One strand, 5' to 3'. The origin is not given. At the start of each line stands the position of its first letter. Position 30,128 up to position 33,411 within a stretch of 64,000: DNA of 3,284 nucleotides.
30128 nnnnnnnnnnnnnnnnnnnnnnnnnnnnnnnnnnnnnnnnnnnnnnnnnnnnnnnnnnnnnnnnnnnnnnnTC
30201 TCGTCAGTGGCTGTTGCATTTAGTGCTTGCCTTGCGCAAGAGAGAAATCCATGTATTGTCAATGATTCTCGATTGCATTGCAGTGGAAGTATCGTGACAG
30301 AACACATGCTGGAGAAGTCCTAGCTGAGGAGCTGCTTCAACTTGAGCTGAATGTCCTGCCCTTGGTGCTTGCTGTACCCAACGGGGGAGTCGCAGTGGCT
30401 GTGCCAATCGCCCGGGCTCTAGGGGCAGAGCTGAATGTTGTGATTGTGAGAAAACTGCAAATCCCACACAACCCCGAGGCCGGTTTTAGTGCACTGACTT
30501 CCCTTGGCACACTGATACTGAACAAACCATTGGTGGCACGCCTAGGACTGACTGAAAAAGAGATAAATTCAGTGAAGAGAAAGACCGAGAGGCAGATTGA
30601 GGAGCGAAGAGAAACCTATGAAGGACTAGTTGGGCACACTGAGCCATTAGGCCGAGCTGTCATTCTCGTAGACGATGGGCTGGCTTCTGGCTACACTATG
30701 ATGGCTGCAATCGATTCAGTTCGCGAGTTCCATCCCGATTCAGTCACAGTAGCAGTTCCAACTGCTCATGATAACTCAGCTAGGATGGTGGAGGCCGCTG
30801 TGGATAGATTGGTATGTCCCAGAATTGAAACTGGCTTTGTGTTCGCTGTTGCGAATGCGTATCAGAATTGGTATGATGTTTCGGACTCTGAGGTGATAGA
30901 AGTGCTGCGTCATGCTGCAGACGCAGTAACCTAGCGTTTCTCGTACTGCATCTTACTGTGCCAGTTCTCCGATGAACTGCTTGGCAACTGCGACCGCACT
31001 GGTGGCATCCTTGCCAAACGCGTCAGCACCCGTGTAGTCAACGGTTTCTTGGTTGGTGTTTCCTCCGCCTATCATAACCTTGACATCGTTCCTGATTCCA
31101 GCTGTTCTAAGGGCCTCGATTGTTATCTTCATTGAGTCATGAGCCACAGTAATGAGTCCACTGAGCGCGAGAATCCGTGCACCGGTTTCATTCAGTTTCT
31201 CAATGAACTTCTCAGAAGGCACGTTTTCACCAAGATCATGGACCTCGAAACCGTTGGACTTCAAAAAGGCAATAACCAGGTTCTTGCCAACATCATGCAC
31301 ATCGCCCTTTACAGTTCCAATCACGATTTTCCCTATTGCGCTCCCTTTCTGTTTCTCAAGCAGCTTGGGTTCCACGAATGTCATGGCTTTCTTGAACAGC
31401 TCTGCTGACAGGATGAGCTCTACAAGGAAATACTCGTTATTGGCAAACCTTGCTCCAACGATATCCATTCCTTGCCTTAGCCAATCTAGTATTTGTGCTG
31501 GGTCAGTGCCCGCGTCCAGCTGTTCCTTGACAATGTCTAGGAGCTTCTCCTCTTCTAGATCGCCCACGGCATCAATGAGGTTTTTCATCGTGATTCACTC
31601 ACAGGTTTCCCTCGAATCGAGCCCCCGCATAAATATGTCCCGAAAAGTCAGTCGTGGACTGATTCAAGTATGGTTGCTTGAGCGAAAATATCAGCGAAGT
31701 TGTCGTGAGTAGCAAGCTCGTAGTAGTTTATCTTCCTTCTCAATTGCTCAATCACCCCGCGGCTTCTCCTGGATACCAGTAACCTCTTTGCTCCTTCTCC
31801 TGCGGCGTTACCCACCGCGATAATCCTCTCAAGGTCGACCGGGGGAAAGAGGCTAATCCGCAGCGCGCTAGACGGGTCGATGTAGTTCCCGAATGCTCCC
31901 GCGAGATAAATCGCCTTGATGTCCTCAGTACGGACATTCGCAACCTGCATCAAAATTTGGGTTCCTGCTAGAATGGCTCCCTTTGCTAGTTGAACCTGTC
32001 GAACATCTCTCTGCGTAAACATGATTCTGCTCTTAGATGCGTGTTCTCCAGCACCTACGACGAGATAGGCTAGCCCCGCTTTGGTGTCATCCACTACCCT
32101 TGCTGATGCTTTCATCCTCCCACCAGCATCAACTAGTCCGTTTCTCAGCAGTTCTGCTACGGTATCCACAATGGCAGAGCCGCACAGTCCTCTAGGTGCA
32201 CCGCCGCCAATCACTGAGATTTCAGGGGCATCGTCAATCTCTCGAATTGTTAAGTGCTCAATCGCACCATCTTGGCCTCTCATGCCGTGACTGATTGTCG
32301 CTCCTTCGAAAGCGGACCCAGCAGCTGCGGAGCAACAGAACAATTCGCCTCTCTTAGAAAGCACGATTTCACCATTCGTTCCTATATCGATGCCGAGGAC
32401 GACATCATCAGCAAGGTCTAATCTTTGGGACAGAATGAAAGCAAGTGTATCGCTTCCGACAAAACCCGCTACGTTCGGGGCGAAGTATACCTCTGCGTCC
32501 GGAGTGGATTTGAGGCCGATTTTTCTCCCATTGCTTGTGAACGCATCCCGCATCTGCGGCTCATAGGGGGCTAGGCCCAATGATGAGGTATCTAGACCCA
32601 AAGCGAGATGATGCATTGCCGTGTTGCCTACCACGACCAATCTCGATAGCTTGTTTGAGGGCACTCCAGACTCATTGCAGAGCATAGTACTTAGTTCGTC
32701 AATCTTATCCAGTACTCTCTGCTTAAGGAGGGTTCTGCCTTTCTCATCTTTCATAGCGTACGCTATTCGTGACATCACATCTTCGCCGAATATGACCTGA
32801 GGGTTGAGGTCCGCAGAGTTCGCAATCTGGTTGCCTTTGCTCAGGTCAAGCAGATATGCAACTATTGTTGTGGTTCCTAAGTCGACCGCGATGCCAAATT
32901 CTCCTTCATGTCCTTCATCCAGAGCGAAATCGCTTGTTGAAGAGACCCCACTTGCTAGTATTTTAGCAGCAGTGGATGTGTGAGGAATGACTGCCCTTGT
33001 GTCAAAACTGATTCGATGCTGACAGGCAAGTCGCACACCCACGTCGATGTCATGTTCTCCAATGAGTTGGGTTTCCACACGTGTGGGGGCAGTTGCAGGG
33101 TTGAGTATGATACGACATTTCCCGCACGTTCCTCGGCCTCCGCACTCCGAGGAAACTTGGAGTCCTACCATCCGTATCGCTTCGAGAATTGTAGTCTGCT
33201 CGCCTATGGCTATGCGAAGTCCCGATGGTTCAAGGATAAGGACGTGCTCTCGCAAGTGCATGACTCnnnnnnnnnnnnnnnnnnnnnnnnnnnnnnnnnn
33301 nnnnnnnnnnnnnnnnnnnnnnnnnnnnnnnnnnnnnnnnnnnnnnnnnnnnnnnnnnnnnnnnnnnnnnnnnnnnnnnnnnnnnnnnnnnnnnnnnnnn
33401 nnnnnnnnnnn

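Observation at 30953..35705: Corrinoid methyl-transfer operon (MtrH-like, RACo, corrinoid protein) divergent from an RdhA/QueG-superfamily enzyme with N-terminal ferredoxin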

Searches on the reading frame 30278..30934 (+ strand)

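Call 3: search_protein_families(library=pfam, proteins=[window:30278-30934:+], max_evalue=0.01)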
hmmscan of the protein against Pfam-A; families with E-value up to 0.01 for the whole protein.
window:30278-30934:+ (218 aa): 3 families
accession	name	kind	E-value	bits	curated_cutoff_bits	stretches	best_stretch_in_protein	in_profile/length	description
PF00156.33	Pribosyltran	-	2.3e-12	46.9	26.3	1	28-182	31-144/158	Phosphoribosyl transferase domain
PF14681.12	UPRTase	-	0.0042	17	27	1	99-158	96-155/206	Uracil phosphoribosyltransferase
PF15609.12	PRTase_2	-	0.0056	16.7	28.8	0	126-168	120-161/188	Phosphoribosyl transferase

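Call 4: search_protein_families(library=ncbifam, proteins=[window:30278-30934:+], max_evalue=0.01)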
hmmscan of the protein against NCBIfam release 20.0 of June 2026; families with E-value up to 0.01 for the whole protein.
window:30278-30934:+ (218 aa): 14 families
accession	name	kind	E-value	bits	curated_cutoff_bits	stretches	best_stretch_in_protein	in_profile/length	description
NF006605.0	PRK09162.1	equivalog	4.4e-07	29.5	181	1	124-189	97-161/183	hypoxanthine-guanine phosphoribosyltransferase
NF002620.0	PRK02277.1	subfamily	7.8e-06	25.7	115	1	122-162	138-178/201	orotate phosphoribosyltransferase-like protein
TIGR01251.1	ribP_PPkin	subfamily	1.4e-05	24.2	113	1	124-162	209-247/309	ribose-phosphate diphosphokinase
TIGR01203.1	HGPRTase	equivalog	0.00014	21.7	150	1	122-199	82-157/167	hypoxanthine phosphoribosyltransferase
NF045507.1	transregGfcR_Halo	equivalog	0.00015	21.3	300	0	125-160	153-188/215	transcriptional regulator GfcR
TIGR01743.1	purR_Bsub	equivalog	0.0002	20.4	258.7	0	125-169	194-238/268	pur operon repressor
NF003547.0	PRK05205.1-3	equivalog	0.00039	20.3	230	1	125-160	109-145/194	bifunctional pyr operon transcriptional regulator/uracil phosphoribosyltransferase PyrR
NF004689.0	PRK06031.1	equivalog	0.0009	18.6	175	0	125-170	154-199/233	phosphoribosyltransferase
NF001097.0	PRK00129.1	equivalog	0.0011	18.7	114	1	93-176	96-175/209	uracil phosphoribosyltransferase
NF002095.0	PRK00934.1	equivalog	0.0014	17.8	296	0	125-178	205-261/287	ribose-phosphate diphosphokinase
NF003548.0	PRK05205.1-4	equivalog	0.0016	18.3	218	1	124-160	89-126/173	bifunctional pyr operon transcriptional regulator/uracil phosphoribosyltransferase PyrR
NF003545.0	PRK05205.1-1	equivalog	0.0025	17.3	140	0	125-162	89-127/171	bifunctional pyr operon transcriptional regulator/uracil phosphoribosyltransferase PyrR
TIGR01091.1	upp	equivalog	0.0056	16.4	208.35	1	108-166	107-163/207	uracil phosphoribosyltransferase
NF003549.0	PRK05205.1-5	equivalog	0.0059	16.1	138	0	122-157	96-132/182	bifunctional pyr operon transcriptional regulator/uracil phosphoribosyltransferase PyrR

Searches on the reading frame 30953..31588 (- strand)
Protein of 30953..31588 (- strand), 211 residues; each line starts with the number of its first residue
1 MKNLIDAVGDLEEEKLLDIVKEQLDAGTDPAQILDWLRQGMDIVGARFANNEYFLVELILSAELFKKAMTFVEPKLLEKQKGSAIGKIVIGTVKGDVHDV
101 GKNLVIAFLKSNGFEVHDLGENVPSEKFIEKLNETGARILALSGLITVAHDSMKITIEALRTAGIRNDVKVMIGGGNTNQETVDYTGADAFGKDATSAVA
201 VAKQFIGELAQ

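Call 3: search_protein_families(library=pfam, proteins=[window:30953-31588:-], max_evalue=0.01)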
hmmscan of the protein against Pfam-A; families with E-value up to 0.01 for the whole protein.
window:30953-31588:- (211 aa): 2 families
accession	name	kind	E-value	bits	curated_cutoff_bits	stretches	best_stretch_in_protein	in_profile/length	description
PF02310.24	B12-binding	-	1.1e-21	77.4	32.1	1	86-196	1-115/121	B12 binding domain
PF02607.22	B12-binding_2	-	3.8e-16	59.5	23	1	3-71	4-72/74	B12 binding domain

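Call 4: search_protein_families(library=ncbifam, proteins=[window:30953-31588:-], max_evalue=0.01)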
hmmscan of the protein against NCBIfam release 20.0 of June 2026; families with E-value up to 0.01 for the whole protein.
window:30953-31588:- (211 aa): 16 families
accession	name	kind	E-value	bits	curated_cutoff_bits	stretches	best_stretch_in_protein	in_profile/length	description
TIGR02370.1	pyl_corrinoid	subfamily_domain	2.8e-49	167.2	215.3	1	4-198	2-197/197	methyltransferase cognate corrinoid protein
NF041607.1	dimeth_corrin_MtbC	equivalog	1.1e-45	155.6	350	1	4-205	1-202/203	dimethylamine corrinoid protein MtbC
NF047995.1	corrinoid_MtgC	exception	1.5e-42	145.5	310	1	2-207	6-214/215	glycine betaine-specific corrinoid protein MtgC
TIGR02082.1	metH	equivalog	2.8e-39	134.5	1010.85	1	17-207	663-859/1182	methionine synthase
NF047996.1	corrin_MtgC_2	exception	5.6e-39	133.8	370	1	23-206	27-210/212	glycine betaine-specific corrinoid protein MtgC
NF007024.0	PRK09490.1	equivalog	5.9e-34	117.1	1497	1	36-206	698-876/1234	methionine synthase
NF040669.1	MtaC2_Meth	equivalog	4.6e-31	108.1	450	1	12-203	54-243/267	methanol--corrinoid protein MtaC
NF040655.1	MtaC_Meth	equivalog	2.4e-30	105.4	420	1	2-206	37-238/253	methanol--corrinoid protein MtaC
NF002612.0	PRK02261.1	equivalog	8.9e-13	48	110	1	87-176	5-93/148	methylaspartate mutase subunit S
TIGR01501.1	MthylAspMutase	equivalog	1.9e-09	37.4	135.8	1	88-177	4-91/134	methylaspartate mutase subunit S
NF040743.1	ornith_mutase_E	equivalog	2.8e-09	35.5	800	1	74-206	585-723/730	D-ornithine 4,5-aminomutase subunit OraE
NF052385.1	Lys_5_6_beta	equivalog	8.4e-07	28.9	280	1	112-209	137-237/241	lysine 5,6-aminomutase subunit beta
NF052513.1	TransRegCarH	equivalog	2.2e-05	23.9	400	1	81-189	159-262/274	HTH-type transcriptional repressor CarH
TIGR00640.1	acid_CoA_mut_C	subfamily_domain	0.00041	20.3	57.45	1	87-178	4-94/132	methylmalonyl-CoA mutase C-terminal domain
NF006944.0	PRK09426.1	equivalog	0.00064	17.8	876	1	77-208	582-713/721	methylmalonyl-CoA mutase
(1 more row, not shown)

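Call 54: search_solved_structures(query=window:30953-31588:-, max_evalue=0.00001)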
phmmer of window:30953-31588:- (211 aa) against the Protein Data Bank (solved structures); distinct sequences matched with E-value up to 0.00001: 18.
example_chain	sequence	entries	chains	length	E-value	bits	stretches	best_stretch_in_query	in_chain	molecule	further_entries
4jgi_A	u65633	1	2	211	3.9e-40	141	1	6-207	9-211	Putative uncharacterized protein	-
1y80_A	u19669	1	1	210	5.5e-40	140.5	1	4-206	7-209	Predicted cobalamin binding protein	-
7xcn_M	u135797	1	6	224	1.8e-36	129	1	6-204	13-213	Trimethylamine methyltransferase corrinoid protein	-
1bmt_A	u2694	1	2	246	1.8e-29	106.2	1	22-202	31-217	METHIONINE SYNTHASE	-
3bul_A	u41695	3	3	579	1.1e-27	100.4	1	22-201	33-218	Methionine synthase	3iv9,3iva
1k7y_A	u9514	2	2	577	3.3e-27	98.8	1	22-201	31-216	methionine synthase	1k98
3ezx_A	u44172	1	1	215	1.5e-24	90.2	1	16-204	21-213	Monomethylamine corrinoid protein 1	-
8g3h_A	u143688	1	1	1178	3.1e-22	82.6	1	30-180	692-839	Methionine synthase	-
8ssd_A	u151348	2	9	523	5.5e-21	78.5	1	20-181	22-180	Methionine synthase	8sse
9cbp_A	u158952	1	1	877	1.1e-20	77.5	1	20-180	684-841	Methionine synthase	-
2i2x_B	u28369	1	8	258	1.4e-20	77.1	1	7-206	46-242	Methyltransferase 1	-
8ssc_A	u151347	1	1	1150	1.7e-20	76.9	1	20-180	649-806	Methionine synthase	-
9cbq_A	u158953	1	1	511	4.8e-20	75.4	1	20-180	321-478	Methionine synthase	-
9cbr_A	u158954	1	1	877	5.9e-20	75.1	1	20-181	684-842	Methionine synthase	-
9cbo_A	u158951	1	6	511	6.5e-20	75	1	20-180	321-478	Methionine synthase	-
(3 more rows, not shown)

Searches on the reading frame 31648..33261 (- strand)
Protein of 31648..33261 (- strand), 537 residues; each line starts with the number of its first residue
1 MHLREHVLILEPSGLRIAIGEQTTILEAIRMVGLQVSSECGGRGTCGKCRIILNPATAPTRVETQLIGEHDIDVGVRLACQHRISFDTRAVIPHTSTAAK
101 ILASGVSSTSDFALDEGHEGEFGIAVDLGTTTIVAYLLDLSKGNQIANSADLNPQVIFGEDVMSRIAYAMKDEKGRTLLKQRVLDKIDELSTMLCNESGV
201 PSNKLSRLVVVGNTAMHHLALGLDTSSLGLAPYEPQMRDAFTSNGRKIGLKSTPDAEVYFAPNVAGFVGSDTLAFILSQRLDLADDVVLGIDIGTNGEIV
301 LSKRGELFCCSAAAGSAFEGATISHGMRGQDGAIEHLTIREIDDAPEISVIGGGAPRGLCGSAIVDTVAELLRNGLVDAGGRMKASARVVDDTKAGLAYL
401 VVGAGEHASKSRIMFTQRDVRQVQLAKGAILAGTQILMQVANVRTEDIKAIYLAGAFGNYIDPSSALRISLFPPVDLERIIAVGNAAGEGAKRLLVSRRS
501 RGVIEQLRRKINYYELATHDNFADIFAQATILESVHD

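Call 3: search_protein_families(library=pfam, proteins=[window:31648-33261:-], max_evalue=0.01)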
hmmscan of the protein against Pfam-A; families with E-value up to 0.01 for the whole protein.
window:31648-33261:- (537 aa): 3 families
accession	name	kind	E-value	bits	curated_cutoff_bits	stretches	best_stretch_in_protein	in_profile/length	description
PF14574.11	RACo_C_ter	-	2e-78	263.5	27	1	287-533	2-250/261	C-terminal domain of RACo the ASKHA domain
PF17651.6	Raco_middle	-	2.9e-53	180.3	26.8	1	122-282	1-161/163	RACo middle region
PF00111.32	Fer2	-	1.6e-07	31.6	21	1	11-84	4-76/77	2Fe-2S iron-sulfur cluster binding domain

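Call 4: search_protein_families(library=ncbifam, proteins=[window:31648-33261:-], max_evalue=0.01)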
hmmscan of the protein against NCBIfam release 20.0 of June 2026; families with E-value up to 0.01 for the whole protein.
window:31648-33261:- (537 aa): 4 families
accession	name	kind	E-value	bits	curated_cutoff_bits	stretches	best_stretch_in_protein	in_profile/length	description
NF040756.1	corr_regen_AcsV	exception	3.9e-109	365.8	800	2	121-532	209-623/632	corrinoid activation/regeneration protein AcsV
TIGR04270.1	Rama_corrin_act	subfamily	1.9e-42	145.3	500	1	123-528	2-412/534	methylamine methyltransferase corrinoid protein reductive activase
TIGR01941.1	nqrF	equivalog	2.6e-10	39.8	295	1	18-108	45-136/405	NADH:ubiquinone reductase (Na(+)-transporting) subunit F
NF058606.1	GlBtMonoRdsGbcB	equivalog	0.0027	16.7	500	1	12-83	284-353/362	glycine betaine monooxygenase reductase subunit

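Call 53: search_solved_structures(query=window:31648-33261:-, max_evalue=0.001)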
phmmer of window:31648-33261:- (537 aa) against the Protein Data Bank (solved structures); distinct sequences matched with E-value up to 0.001: 5.
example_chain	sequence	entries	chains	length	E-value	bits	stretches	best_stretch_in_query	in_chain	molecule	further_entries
3zyy_X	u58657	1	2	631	1.2e-96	327.8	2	119-532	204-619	IRON-SULFUR CLUSTER BINDING PROTEIN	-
4c1n_I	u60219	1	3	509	8.8e-85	288.6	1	119-532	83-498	IRON-SULFUR CLUSTER BINDING PROTEIN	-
4c1n_K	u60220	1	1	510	8.9e-85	288.6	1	119-532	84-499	IRON-SULFUR CLUSTER BINDING PROTEIN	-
8a1t_F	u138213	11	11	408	3.8e-05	26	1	25-95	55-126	Na(+)-translocating NADH-quinone reductase subunit F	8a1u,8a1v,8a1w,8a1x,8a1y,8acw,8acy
7xk3_F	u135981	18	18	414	3.9e-05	25.9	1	25-95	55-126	Na(+)-translocating NADH-quinone reductase subunit F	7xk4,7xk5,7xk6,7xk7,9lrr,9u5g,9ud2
